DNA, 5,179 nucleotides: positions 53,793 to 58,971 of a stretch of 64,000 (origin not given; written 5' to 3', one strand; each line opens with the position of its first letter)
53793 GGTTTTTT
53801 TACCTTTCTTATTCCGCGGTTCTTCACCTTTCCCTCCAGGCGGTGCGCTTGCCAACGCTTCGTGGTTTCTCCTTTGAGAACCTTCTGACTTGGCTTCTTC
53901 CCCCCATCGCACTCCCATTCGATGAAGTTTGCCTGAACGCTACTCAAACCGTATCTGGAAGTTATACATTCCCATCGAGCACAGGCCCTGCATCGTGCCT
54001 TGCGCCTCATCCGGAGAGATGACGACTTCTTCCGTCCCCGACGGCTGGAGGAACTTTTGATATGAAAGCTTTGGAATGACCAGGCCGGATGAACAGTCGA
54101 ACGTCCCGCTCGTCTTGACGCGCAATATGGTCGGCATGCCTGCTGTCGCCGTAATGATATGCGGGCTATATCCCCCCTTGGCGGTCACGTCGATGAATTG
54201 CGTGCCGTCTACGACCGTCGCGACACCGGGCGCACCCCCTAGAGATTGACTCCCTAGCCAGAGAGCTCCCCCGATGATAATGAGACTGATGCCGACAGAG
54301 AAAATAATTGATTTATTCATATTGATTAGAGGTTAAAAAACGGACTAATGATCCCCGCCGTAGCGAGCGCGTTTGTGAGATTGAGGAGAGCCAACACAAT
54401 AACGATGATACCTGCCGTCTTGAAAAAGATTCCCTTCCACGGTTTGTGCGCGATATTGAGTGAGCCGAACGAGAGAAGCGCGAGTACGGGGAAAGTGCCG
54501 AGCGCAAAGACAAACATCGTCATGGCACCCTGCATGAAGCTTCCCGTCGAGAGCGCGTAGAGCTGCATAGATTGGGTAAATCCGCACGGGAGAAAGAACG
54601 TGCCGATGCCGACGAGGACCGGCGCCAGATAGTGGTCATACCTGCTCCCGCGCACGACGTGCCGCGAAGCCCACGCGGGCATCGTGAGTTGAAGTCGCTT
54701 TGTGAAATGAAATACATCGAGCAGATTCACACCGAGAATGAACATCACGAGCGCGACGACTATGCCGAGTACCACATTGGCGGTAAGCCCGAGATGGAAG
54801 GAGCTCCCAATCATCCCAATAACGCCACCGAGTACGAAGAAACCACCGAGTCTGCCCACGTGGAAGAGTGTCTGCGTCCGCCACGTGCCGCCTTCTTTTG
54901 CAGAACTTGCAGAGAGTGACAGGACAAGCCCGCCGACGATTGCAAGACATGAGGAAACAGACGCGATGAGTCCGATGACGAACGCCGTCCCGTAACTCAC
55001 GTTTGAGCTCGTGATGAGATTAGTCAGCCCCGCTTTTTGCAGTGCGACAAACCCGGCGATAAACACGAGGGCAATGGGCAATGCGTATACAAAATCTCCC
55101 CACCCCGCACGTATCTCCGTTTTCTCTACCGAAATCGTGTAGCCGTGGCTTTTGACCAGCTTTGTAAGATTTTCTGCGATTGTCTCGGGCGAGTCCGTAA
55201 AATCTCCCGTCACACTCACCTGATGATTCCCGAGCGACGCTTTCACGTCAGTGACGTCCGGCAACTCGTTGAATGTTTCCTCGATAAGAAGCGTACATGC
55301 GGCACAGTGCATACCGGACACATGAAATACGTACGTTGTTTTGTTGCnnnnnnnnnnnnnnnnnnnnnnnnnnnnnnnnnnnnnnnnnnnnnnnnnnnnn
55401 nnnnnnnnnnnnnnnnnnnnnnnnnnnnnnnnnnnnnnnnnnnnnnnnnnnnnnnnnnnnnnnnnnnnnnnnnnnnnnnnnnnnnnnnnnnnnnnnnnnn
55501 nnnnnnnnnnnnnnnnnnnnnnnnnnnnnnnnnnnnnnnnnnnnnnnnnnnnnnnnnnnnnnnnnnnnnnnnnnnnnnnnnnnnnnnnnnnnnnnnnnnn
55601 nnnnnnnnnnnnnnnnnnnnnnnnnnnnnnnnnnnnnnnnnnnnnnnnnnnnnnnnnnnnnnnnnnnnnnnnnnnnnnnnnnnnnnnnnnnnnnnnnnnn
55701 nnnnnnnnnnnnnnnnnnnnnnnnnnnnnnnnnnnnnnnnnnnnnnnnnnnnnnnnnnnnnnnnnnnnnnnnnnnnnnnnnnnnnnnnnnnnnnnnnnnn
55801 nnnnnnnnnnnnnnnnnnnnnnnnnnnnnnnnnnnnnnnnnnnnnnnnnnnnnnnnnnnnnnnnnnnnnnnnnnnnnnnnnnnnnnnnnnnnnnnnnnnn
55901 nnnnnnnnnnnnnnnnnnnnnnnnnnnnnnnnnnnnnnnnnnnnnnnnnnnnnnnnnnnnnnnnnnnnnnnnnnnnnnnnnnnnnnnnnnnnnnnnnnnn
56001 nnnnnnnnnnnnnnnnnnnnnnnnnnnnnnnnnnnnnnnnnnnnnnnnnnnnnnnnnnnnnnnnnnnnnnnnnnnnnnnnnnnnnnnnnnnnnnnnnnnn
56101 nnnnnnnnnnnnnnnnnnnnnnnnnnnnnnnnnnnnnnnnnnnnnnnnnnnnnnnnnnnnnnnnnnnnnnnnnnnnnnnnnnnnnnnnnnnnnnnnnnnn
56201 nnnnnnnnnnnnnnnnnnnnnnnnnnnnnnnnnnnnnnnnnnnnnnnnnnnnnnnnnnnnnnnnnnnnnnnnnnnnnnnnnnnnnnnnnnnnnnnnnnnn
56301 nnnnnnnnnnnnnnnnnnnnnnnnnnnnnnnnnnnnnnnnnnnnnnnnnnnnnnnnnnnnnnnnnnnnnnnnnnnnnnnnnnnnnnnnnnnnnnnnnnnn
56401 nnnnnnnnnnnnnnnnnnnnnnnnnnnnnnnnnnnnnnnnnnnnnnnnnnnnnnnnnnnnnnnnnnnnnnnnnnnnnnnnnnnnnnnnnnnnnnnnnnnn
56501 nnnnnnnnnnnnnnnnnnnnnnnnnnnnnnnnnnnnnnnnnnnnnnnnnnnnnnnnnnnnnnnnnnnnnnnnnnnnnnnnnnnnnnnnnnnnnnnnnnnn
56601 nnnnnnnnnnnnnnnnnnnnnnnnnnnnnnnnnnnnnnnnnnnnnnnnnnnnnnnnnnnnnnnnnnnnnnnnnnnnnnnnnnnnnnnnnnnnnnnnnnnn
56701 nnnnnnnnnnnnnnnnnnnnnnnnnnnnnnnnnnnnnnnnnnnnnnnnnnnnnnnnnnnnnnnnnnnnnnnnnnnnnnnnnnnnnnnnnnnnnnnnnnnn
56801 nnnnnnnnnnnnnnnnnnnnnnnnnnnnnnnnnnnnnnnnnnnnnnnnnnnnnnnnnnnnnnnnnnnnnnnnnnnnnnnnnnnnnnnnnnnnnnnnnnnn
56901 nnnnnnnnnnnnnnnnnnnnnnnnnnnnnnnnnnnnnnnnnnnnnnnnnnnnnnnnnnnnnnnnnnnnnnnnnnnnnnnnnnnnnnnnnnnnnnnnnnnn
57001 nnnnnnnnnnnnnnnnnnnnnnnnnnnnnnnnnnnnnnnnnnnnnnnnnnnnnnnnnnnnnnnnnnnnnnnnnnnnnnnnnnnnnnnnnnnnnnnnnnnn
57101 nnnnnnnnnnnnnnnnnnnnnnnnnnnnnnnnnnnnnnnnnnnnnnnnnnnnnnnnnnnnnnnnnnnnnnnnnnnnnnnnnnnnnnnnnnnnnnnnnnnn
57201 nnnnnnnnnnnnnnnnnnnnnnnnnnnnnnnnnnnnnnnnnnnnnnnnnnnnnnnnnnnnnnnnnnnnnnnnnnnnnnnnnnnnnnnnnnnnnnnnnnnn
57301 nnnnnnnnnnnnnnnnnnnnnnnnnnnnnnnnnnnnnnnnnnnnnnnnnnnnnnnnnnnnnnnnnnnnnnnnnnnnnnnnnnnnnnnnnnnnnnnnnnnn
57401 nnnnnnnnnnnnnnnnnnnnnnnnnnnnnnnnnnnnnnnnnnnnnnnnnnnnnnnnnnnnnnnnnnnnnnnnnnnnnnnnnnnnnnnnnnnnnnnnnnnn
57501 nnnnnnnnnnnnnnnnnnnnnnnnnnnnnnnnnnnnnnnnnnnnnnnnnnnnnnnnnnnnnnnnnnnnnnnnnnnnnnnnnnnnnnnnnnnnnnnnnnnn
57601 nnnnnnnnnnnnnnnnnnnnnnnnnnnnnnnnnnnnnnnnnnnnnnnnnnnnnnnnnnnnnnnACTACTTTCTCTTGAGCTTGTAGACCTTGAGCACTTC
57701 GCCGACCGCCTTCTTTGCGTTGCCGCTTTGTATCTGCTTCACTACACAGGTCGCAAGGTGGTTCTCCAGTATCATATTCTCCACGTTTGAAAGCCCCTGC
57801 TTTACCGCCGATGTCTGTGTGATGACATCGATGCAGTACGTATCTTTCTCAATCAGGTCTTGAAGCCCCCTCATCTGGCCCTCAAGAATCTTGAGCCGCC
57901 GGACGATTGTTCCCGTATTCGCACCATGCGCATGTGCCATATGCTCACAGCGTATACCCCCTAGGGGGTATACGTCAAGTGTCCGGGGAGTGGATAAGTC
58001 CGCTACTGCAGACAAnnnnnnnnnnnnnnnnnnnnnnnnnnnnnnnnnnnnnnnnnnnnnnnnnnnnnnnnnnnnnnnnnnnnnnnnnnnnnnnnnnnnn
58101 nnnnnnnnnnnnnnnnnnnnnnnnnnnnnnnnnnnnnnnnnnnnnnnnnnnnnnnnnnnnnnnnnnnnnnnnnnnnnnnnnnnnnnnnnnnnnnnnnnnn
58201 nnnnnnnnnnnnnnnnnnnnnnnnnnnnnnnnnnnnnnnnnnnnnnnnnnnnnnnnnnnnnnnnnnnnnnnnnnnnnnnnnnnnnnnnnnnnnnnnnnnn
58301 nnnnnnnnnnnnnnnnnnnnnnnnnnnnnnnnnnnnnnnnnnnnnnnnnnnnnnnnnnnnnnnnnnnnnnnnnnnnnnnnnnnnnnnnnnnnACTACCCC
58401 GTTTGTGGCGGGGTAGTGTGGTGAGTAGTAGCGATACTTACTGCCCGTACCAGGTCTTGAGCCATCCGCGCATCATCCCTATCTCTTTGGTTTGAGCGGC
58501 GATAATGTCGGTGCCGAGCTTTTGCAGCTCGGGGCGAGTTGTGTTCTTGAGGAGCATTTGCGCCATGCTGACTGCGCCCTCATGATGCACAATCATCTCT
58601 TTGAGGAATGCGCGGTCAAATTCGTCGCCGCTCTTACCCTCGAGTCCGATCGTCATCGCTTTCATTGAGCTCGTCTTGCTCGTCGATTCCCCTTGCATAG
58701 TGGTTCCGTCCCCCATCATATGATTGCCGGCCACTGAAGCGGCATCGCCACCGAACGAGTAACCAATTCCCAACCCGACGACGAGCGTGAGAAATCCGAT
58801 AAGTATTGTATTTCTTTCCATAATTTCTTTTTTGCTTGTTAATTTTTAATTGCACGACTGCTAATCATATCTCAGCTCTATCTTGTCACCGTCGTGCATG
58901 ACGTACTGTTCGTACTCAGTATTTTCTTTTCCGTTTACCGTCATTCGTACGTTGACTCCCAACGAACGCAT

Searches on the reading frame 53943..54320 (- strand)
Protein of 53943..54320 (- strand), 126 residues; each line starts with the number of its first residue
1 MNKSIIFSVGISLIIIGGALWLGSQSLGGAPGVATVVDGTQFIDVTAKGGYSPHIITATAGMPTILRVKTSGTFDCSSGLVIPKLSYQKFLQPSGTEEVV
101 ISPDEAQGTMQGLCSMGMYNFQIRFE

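Call 46: search_protein_families(library=pfam, proteins=[window:53943-54320:-], max_evalue=0.05)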
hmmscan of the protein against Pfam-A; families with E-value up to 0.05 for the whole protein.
window:53943-54320:- (126 aa): 1 family
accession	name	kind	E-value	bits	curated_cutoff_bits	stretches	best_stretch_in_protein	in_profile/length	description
PF13473.12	Cupredoxin_1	-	8e-07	29.5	27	1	15-119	4-97/104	Cupredoxin-like domain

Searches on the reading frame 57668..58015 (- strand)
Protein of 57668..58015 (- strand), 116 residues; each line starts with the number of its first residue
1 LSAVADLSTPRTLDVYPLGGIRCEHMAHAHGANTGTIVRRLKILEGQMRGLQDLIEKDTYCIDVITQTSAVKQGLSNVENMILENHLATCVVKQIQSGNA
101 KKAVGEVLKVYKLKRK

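Call 46: search_protein_families(library=pfam, proteins=[window:57668-58015:-], max_evalue=0.05)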
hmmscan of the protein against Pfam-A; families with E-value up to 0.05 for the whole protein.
window:57668-58015:- (116 aa): 1 family
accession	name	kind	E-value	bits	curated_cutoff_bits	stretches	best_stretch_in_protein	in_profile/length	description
PF02583.22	Trns_repr_metal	-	6.5e-22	78.2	22.8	1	37-110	5-75/78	Metal-sensitive transcriptional repressor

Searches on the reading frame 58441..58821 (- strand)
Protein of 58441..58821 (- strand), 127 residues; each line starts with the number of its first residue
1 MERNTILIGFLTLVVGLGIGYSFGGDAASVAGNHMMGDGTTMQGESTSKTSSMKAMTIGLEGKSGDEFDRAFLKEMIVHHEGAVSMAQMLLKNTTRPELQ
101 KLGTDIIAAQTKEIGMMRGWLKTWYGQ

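Call 46: search_protein_families(library=pfam, proteins=[window:58441-58821:-], max_evalue=0.05)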
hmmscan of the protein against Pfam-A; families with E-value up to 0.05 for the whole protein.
window:58441-58821:- (127 aa): 2 families
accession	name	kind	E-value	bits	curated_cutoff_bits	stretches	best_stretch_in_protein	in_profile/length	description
PF03713.19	DUF305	-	5.8e-20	72.3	27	1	37-121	67-151/151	Domain of unknown function (DUF305)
PF13628.12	DUF4142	-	1.3e-07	32.4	27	1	40-102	60-120/138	Domain of unknown function (DUF4142)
